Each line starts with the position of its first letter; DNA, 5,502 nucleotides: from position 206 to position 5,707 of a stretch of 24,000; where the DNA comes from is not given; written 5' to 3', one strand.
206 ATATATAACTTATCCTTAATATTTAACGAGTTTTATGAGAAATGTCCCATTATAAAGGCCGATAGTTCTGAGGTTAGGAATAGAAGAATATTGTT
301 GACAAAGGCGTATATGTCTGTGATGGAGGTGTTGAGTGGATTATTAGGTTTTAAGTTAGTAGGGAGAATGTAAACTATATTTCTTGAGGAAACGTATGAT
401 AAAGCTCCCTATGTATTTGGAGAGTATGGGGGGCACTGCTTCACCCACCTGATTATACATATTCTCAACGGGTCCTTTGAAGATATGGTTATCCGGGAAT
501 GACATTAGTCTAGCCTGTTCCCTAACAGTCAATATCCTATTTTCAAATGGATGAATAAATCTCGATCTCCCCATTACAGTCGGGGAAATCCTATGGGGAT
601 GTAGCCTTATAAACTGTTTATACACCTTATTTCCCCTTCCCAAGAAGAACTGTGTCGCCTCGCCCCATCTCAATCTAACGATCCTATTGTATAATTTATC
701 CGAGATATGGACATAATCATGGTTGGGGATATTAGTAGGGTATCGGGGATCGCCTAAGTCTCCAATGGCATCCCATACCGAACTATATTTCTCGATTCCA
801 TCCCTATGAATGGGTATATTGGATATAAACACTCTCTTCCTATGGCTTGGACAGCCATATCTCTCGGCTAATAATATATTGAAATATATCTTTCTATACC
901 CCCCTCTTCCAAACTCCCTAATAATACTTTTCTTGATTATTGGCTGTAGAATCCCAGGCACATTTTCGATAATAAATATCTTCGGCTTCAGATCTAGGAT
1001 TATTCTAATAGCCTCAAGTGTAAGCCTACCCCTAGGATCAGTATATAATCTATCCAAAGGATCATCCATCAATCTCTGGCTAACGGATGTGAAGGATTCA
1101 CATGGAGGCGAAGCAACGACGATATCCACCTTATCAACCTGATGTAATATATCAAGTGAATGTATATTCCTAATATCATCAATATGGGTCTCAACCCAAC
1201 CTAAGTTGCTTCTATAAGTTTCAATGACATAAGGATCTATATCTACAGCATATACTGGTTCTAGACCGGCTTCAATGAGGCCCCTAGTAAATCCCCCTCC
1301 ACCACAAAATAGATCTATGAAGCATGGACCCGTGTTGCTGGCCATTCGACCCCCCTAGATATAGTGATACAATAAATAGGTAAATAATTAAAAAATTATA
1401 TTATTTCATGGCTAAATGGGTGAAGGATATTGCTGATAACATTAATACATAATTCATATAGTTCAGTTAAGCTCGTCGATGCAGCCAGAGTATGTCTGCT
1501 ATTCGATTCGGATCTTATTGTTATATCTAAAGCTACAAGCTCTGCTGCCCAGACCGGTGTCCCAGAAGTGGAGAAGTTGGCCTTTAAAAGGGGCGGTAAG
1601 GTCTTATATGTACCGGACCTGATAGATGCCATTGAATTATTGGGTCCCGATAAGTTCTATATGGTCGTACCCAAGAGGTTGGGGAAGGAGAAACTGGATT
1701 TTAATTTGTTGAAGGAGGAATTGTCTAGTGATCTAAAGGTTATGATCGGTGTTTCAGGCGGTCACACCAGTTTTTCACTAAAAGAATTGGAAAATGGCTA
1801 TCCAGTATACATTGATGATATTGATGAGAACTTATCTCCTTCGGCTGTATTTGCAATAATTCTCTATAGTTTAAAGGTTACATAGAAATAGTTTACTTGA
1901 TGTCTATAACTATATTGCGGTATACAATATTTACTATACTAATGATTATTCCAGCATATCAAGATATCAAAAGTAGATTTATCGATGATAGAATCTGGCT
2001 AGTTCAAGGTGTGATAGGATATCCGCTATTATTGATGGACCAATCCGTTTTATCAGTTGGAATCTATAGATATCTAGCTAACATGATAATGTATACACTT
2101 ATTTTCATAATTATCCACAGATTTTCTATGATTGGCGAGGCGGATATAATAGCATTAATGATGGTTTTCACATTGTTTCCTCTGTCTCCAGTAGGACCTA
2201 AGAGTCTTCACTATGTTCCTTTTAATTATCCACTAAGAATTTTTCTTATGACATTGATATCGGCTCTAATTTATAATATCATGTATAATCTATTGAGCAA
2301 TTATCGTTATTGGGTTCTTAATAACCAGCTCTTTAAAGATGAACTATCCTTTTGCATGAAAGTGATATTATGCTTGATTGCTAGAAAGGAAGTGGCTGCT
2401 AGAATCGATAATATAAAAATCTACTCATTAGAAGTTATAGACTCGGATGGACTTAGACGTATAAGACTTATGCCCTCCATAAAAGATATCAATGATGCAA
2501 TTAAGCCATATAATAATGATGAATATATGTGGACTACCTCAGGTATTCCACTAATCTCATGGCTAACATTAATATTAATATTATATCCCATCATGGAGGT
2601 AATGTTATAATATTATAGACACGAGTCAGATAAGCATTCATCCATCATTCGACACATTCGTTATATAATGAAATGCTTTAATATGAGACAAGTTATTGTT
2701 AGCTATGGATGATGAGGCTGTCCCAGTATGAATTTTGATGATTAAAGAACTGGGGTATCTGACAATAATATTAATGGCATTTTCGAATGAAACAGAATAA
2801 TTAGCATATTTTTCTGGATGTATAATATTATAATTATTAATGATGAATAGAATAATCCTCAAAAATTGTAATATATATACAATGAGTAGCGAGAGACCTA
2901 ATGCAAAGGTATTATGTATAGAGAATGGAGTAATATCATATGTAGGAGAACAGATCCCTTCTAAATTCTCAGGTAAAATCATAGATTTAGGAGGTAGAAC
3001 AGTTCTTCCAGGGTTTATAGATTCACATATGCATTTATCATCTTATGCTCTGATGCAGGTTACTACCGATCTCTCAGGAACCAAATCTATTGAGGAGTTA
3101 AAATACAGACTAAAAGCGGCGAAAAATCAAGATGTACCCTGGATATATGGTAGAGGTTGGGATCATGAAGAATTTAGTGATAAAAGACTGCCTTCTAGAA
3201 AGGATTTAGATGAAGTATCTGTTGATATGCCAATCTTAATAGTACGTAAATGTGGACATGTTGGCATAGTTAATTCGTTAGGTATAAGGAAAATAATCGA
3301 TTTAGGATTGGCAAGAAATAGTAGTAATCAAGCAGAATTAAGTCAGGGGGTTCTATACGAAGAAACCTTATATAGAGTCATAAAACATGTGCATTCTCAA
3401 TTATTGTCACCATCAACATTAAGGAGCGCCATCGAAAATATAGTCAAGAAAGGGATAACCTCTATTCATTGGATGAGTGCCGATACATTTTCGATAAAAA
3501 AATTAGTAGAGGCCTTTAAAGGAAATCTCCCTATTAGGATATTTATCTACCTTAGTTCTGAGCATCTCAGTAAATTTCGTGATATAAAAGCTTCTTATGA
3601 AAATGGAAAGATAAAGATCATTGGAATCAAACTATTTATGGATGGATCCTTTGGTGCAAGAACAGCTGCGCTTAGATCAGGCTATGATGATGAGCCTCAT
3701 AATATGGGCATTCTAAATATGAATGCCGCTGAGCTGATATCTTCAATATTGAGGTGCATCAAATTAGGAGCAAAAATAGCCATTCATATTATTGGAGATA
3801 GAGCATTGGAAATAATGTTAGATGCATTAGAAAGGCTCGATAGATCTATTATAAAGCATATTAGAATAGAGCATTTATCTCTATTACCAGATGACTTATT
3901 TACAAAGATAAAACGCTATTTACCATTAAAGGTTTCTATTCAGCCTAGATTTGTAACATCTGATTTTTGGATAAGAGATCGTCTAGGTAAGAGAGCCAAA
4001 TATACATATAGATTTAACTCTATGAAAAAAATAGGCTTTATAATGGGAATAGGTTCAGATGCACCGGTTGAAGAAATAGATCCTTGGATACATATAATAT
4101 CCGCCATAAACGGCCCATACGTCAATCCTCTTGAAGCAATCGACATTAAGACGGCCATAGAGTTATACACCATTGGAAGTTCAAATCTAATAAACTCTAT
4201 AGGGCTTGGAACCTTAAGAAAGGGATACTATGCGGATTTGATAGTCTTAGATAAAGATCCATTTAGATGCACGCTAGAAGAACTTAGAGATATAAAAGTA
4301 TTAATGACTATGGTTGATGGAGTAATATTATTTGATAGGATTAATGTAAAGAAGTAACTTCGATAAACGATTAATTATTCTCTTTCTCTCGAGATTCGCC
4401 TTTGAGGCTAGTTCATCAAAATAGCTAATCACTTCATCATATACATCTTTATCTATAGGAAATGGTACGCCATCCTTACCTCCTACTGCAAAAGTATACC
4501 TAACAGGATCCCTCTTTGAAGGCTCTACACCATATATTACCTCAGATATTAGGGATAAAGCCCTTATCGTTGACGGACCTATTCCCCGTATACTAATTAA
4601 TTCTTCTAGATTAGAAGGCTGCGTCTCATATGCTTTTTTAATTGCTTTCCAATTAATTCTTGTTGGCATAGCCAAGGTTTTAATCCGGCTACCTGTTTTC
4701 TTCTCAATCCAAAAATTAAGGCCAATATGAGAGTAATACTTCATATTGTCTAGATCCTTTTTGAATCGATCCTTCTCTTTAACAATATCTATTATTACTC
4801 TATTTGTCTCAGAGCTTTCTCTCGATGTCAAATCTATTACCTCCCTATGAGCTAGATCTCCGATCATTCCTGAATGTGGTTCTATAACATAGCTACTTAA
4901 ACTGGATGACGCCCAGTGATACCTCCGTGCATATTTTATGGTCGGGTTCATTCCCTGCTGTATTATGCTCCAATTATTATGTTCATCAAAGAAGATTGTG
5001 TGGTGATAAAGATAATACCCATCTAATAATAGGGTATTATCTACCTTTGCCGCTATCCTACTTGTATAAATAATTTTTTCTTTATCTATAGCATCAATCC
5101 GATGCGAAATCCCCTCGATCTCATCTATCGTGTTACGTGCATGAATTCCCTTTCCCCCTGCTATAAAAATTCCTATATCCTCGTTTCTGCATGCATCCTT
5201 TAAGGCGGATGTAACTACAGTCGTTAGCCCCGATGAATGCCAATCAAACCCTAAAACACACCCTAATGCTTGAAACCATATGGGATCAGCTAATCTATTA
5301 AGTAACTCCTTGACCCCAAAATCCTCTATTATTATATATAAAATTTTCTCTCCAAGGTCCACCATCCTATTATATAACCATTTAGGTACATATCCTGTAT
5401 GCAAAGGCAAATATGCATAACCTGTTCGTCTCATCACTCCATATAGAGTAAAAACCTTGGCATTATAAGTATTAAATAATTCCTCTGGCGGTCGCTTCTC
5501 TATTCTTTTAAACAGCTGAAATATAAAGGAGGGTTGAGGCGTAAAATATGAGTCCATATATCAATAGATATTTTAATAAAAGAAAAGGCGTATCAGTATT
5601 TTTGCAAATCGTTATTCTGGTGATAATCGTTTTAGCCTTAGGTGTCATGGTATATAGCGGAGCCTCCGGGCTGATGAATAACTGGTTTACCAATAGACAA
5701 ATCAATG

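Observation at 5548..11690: Compact, unclassified archaeal type IV pilus-like operon (2 pilins, giant pilin-like protein, ATPase, platform)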

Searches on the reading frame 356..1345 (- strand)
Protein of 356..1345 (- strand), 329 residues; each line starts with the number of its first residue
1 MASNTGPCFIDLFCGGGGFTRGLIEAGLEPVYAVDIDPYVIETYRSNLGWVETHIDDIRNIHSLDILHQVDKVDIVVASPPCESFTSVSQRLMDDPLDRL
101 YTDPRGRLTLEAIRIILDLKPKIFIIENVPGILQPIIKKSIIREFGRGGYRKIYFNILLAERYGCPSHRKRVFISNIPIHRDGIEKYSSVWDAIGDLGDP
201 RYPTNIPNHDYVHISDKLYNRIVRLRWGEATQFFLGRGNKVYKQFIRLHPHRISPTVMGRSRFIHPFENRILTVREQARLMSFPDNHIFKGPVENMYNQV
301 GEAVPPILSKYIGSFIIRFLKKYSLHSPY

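Call 83: search_protein_families(library=pfam, proteins=[window:356-1345:-], max_evalue=0.001)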
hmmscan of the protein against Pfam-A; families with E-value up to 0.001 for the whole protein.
window:356-1345:- (329 aa): 3 families
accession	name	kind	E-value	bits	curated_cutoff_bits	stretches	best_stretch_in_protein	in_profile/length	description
PF00145.23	DNA_methylase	-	2.1e-49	169.2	22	1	9-316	3-322/324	C-5 cytosine-specific DNA methylase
PF01728.25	FtsJ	-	0.00013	22.3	24.1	1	8-78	24-97/181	FtsJ-like methyltransferase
PF09445.16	Methyltransf_15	-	0.00017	21.7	22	1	8-82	3-81/165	RNA cap guanine-N2 methyltransferase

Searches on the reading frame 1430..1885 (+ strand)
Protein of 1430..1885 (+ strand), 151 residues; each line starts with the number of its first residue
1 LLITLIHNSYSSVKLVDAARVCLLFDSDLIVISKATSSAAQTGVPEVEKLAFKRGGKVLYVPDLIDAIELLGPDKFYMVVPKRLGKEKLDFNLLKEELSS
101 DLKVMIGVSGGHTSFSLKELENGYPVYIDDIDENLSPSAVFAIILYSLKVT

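Call 83: search_protein_families(library=pfam, proteins=[window:1430-1885:+], max_evalue=0.001)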
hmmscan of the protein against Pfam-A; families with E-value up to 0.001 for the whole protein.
window:1430-1885:+ (151 aa): 1 family
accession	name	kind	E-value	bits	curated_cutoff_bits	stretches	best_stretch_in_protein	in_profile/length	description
PF09895.14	DUF2122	-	3.3e-27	95.4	25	1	38-146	2-105/106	RecB-family nuclease (DUF2122)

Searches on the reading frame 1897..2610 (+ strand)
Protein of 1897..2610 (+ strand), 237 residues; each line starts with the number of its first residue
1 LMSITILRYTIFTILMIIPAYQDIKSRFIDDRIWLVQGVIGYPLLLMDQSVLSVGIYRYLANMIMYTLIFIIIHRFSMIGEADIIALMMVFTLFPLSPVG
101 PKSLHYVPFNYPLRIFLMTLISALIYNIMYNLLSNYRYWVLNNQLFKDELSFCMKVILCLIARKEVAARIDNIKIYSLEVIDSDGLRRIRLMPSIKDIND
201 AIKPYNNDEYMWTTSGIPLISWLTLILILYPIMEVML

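Call 83: search_protein_families(library=pfam, proteins=[window:1897-2610:+], max_evalue=0.001)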
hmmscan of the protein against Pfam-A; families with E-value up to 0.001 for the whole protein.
window:1897-2610:+ (237 aa): 1 family
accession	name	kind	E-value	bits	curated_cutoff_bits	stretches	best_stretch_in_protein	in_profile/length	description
PF01478.23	Peptidase_A24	-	4.2e-08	34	26.5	1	11-125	2-98/104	Type IV leader peptidase family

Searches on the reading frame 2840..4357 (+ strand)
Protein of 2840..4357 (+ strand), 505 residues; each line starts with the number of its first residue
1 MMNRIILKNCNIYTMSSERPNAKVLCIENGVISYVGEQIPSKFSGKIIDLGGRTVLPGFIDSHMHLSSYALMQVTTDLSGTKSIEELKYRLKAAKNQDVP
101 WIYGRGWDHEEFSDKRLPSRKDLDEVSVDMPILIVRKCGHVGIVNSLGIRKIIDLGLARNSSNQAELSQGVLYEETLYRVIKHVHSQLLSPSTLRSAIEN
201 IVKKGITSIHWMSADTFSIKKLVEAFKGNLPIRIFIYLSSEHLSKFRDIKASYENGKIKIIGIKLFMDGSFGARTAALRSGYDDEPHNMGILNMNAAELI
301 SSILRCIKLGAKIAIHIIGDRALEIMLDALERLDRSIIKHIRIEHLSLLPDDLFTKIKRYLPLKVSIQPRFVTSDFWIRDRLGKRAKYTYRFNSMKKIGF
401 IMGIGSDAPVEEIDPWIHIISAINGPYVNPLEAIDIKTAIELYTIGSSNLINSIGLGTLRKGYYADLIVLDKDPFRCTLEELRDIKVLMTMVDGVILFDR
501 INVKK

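Call 4: search_protein_families(library=pfam, proteins=[window:2840-4357:+], max_evalue=0.1)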
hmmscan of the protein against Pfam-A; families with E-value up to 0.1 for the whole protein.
window:2840-4357:+ (505 aa): 2 families
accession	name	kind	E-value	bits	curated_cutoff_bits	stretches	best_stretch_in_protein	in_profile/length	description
PF07969.17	Amidohydro_3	-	3.6e-68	231.6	29.7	1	46-498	1-472/472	Amidohydrolase family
PF01979.26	Amidohydro_1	-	9.7e-18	64.9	25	2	192-496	36-344/345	Amidohydrolase family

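Call 5: search_protein_families(library=ncbifam, proteins=[window:2840-4357:+], max_evalue=0.1)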
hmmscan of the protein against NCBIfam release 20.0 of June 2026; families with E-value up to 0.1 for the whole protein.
window:2840-4357:+ (505 aa): 64 families (the best 25 are shown)
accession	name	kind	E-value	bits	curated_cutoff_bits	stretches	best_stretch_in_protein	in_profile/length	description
NF051886.1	XaaProDiPepCaul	equivalog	3.3e-12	46.1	500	2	22-86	18-84/398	Xaa-Pro dipeptidase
NF006845.0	PRK09357.2-6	equivalog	5.2e-11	41.9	728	1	4-83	2-81/428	dihydroorotase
NF004701.0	PRK06038.1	equivalog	5.2e-11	41.9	609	1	2-79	3-79/432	N-ethylammeline chlorohydrolase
NF006056.0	PRK08204.1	subfamily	1.1e-10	40.9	391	1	1-88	1-89/449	hypothetical protein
NF006689.0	PRK09237.1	equivalog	1.6e-09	36.8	371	1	4-69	4-69/383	amidohydrolase/deacetylase family metallohydrolase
TIGR01224.1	hutI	equivalog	8.3e-09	34.7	298.15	1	22-66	3-49/377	imidazolonepropionase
TIGR02033.1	D-hydantoinase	equivalog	2.3e-08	33.4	393.25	1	7-77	3-71/454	dihydropyrimidinase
NF005557.0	PRK07228.1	equivalog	3.4e-08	32.6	522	1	4-67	2-66/445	5'-deoxyadenosine deaminase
NF006055.0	PRK08203.1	equivalog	4.1e-08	32.2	532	2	2-67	4-72/455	8-oxoguanine deaminase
NF006688.0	PRK09236.1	equivalog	9.4e-08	31.3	535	1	2-68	1-65/444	dihydroorotase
NF005540.0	PRK07203.1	equivalog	1.8e-07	30.2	444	1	5-68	2-70/444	putative aminohydrolase SsnA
TIGR01178.1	ade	equivalog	2.9e-07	29.3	472.5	1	5-74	2-67/552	adenine deaminase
NF006559.0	PRK09060.1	equivalog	1.2e-06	27.2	482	1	5-81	7-80/444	dihydroorotase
NF006844.0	PRK09357.2-5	equivalog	2.1e-06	27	701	1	2-67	1-65/422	dihydroorotase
TIGR03178.1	allantoinase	equivalog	2.6e-06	26.5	357.85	1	6-67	3-61/441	allantoinase AllB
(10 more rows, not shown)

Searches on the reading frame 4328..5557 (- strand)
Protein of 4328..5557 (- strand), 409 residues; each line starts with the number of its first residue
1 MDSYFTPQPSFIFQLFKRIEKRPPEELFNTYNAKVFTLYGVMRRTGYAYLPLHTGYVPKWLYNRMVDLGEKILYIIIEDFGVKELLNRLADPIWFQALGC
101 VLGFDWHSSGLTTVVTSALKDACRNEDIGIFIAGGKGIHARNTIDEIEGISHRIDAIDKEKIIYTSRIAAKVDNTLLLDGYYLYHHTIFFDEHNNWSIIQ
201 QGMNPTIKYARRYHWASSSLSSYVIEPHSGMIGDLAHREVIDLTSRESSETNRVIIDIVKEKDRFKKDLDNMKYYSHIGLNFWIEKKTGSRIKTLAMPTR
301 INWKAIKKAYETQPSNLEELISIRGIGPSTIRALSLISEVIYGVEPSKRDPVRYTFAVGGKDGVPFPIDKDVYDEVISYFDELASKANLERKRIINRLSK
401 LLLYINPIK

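Call 4: search_protein_families(library=pfam, proteins=[window:4328-5557:-], max_evalue=0.1)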
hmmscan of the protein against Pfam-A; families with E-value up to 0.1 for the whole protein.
window:4328-5557:- (409 aa): 2 families
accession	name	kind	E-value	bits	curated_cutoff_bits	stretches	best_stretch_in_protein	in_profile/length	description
PF05559.16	DUF763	-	2.2e-124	415.3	35.5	1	46-368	1-319/319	Protein of unknown function (DUF763)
PF00633.29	HHH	-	0.043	14.1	24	0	315-333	8-26/30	Helix-hairpin-helix motif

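Call 5: search_protein_families(library=ncbifam, proteins=[window:4328-5557:-], max_evalue=0.1)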
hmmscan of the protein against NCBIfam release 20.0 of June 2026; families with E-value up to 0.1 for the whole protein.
window:4328-5557:- (409 aa): 0 families

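Call 90: search_solved_structures(query=window:4328-5434:-, max_evalue=1)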
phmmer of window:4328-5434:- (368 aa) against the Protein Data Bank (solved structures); distinct sequences matched with E-value up to 1: 4.
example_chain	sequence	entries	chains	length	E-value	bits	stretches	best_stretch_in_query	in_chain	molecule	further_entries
3osj_A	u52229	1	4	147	0.43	12.8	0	290-341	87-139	Phycobilisome LCM core-membrane linker polypeptide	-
2l06_A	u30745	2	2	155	0.48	12.7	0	290-341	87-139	Phycobilisome LCM core-membrane linker polypeptide | Phycobiliprotein ApcE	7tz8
1xdf_A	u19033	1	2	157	0.72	12.1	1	256-333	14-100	PR10.2A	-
2duy_A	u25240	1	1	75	0.84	11.9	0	271-293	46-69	Competence protein ComEA-related protein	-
